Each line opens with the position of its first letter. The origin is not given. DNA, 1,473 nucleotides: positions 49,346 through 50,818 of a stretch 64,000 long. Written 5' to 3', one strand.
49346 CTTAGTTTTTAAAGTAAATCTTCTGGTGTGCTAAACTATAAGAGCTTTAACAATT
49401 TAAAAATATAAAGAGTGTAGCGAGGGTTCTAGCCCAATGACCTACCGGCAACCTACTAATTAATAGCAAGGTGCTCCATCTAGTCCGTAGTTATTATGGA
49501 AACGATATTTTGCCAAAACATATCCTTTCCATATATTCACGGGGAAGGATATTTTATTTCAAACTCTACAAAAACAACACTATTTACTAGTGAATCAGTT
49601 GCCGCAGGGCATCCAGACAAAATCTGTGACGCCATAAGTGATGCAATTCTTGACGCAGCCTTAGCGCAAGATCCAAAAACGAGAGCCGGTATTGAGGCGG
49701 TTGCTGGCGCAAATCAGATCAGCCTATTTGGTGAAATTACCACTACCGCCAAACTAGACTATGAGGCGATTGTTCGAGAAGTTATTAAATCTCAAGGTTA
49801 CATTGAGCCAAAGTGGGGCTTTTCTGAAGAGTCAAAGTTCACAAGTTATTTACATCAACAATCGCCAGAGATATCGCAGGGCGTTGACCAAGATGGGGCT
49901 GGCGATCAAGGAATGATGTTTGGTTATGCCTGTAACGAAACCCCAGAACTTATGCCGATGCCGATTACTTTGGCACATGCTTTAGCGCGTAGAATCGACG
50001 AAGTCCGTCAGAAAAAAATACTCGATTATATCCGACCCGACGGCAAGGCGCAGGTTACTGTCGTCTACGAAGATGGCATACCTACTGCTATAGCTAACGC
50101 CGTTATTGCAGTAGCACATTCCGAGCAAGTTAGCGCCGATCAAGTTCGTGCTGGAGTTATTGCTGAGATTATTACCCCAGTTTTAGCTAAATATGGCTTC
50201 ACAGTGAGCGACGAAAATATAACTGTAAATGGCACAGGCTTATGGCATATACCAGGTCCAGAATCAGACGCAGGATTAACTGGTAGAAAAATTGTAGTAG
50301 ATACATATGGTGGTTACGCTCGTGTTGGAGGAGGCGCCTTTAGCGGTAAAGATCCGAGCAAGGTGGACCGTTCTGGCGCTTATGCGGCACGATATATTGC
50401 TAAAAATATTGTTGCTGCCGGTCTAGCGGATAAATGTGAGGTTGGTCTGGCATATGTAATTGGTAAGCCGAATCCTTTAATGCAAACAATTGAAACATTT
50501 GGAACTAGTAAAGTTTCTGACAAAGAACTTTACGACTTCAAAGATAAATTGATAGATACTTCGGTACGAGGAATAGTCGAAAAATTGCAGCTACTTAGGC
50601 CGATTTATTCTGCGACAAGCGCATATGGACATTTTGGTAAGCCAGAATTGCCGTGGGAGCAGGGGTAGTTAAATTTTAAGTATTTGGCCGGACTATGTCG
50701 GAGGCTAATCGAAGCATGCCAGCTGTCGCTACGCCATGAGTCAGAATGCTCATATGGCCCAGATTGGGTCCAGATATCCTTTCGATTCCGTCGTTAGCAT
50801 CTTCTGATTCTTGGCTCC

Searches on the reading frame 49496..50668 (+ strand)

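Call 57: search_protein_families(library=pfam, proteins=[window:49496-50668:+])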
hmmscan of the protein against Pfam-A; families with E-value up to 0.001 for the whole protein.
window:49496-50668:+ (390 aa): 3 families
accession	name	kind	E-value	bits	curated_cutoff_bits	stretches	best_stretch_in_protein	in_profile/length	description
PF02773.21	S-AdoMet_synt_C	-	6.8e-59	198.2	25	1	252-389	1-138/138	S-adenosylmethionine synthetase, C-terminal domain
PF02772.21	S-AdoMet_synt_M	-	9.3e-40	135.9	29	1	133-248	2-118/120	S-adenosylmethionine synthetase, central domain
PF00438.25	S-AdoMet_synt_N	-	2.8e-32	111.6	33.1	1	28-124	2-99/99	S-adenosylmethionine synthetase, N-terminal domain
